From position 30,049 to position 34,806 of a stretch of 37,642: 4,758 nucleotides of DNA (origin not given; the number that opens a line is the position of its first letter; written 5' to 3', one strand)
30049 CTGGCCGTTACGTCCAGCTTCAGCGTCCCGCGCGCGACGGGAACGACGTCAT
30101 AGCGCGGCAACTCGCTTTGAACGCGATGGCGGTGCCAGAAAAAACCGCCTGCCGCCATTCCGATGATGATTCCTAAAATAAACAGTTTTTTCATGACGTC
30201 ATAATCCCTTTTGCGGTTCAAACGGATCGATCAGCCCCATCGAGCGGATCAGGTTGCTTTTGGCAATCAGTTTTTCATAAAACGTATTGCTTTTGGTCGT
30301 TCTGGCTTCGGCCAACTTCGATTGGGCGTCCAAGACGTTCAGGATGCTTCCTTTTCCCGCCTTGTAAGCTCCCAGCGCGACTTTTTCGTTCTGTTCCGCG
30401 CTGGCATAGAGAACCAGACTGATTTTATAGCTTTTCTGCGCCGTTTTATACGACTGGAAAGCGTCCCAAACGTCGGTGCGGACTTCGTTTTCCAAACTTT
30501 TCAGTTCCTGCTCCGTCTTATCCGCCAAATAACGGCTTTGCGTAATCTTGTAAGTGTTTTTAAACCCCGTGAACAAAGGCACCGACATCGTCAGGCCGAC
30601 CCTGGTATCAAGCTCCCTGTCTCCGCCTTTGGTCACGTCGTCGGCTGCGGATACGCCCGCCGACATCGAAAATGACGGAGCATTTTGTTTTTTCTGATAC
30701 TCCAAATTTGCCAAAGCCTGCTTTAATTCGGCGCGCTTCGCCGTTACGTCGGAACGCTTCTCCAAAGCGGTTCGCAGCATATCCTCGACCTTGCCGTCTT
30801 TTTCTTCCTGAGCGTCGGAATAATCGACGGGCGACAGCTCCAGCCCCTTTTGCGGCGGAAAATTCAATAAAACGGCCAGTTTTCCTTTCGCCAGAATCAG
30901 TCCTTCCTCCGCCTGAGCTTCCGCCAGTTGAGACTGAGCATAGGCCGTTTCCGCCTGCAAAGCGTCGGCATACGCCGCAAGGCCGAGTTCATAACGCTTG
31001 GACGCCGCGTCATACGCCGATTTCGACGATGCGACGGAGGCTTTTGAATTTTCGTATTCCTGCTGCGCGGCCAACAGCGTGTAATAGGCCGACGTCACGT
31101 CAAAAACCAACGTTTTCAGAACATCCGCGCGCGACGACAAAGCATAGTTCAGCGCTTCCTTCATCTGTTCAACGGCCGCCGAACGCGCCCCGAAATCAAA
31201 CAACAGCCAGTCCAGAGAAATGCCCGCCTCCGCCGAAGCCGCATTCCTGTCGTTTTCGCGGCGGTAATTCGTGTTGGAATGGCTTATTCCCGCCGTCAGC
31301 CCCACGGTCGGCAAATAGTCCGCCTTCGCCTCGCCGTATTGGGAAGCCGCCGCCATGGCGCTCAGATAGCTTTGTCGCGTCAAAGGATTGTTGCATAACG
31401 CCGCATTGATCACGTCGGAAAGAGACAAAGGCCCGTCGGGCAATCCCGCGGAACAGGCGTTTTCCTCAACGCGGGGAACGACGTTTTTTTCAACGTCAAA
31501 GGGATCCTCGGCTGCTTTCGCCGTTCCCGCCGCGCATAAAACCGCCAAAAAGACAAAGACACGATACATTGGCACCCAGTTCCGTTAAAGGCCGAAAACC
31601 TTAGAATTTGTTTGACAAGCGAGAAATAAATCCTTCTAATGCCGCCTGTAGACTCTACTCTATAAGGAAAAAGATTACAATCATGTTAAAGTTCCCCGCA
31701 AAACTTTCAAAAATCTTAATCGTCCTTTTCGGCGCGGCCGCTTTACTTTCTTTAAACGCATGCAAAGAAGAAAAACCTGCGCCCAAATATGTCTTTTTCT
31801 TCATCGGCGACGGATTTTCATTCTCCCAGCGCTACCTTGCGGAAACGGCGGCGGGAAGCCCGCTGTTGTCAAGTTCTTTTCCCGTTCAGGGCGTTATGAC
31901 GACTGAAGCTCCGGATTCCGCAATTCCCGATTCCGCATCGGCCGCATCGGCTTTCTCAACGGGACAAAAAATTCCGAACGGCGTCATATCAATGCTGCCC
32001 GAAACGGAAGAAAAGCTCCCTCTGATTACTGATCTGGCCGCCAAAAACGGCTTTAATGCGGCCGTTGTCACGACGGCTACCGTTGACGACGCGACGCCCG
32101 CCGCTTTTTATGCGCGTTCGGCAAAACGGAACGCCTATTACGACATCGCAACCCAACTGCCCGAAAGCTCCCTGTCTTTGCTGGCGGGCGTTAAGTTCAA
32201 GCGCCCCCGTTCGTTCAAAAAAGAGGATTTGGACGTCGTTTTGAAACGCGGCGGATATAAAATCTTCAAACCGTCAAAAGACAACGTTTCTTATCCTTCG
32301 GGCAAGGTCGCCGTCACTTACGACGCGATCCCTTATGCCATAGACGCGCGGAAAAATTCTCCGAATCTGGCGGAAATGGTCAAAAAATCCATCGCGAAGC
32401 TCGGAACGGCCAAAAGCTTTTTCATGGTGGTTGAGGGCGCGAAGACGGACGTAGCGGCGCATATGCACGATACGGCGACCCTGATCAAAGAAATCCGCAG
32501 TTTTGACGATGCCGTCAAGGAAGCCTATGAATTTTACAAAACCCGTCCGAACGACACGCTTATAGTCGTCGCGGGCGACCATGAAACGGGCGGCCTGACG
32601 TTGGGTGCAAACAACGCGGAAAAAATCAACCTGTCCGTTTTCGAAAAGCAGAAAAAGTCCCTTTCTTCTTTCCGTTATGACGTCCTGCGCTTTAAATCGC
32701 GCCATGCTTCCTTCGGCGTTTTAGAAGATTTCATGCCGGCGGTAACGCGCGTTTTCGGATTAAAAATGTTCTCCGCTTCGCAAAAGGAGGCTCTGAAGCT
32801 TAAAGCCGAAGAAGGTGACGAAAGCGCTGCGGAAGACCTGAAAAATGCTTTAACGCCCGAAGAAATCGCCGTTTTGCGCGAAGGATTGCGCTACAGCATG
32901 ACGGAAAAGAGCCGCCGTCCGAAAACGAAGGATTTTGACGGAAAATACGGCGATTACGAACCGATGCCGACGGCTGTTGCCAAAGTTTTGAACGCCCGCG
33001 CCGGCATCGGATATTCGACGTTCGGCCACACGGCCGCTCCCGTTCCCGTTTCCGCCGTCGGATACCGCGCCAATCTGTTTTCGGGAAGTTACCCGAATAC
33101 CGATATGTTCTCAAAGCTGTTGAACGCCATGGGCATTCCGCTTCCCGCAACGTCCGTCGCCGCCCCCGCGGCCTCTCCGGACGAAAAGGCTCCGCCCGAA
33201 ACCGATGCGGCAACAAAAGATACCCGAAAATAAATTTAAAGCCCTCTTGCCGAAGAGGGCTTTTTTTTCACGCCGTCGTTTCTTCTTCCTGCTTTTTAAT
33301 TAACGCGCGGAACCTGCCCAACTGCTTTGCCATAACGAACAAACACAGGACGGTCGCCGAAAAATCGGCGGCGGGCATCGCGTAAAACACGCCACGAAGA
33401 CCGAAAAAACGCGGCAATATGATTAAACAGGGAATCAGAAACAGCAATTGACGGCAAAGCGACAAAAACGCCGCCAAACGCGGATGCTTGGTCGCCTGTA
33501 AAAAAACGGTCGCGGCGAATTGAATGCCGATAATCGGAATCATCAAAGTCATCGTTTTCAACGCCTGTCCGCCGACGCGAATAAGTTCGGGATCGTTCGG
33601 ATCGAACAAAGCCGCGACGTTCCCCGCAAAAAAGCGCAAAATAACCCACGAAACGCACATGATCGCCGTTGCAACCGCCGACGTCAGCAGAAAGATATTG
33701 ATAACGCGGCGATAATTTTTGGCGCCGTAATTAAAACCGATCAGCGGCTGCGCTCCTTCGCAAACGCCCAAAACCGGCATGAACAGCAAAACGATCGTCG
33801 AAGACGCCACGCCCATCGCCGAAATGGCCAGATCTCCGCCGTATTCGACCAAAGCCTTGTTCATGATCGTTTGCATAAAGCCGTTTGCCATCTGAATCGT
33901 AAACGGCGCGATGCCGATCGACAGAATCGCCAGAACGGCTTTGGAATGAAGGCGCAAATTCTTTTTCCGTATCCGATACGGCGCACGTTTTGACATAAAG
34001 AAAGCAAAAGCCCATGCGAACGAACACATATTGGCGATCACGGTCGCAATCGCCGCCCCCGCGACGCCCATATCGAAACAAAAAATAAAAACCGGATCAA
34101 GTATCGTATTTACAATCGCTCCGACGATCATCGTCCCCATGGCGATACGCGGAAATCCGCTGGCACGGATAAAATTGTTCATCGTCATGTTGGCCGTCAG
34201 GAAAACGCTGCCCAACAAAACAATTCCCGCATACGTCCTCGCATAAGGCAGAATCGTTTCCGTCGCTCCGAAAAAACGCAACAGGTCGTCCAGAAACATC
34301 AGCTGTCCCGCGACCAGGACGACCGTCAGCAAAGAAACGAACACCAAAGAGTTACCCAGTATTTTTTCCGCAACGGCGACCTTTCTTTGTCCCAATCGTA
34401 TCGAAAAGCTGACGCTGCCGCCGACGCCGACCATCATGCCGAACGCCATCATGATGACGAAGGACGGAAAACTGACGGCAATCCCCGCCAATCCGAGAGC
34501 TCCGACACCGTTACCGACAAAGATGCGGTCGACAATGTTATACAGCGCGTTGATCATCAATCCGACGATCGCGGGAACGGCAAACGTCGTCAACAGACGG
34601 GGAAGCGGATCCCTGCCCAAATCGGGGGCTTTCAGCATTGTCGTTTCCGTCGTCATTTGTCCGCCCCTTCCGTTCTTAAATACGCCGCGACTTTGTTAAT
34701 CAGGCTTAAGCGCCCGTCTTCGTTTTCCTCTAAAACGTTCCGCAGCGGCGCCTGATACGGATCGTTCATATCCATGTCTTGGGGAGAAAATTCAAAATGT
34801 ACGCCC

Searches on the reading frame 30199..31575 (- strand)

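Call 34: search_protein_families(library=pfam, proteins=[window:30199-31575:-], max_evalue=0.001)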
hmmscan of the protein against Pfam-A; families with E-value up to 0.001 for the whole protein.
window:30199-31575:- (458 aa): 1 family
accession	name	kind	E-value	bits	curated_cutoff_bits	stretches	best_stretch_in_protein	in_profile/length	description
PF02321.23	OEP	-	4.5e-61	206.4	22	2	52-238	1-187/187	Outer membrane efflux protein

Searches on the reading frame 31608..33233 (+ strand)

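Call 34: search_protein_families(library=pfam, proteins=[window:31608-33233:+], max_evalue=0.001)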
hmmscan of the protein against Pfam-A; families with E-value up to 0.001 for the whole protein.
window:31608-33233:+ (541 aa): 2 families
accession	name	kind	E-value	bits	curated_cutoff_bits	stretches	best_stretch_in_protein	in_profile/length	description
PF00245.25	Alk_phosphatase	-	6.7e-49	167.4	24.4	2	241-508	226-421/423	Alkaline phosphatase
PF01676.23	Metalloenzyme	-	1.1e-05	25.5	24.3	1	250-327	127-202/252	Metalloenzyme superfamily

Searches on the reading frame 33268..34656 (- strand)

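Call 34: search_protein_families(library=pfam, proteins=[window:33268-34656:-], max_evalue=0.001)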
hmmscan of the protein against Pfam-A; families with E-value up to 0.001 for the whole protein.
window:33268-34656:- (462 aa): 1 family
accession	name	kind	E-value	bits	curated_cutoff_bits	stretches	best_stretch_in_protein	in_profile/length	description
PF01554.23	MatE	-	1.1e-39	136.2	24.9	2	28-189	1-161/161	MatE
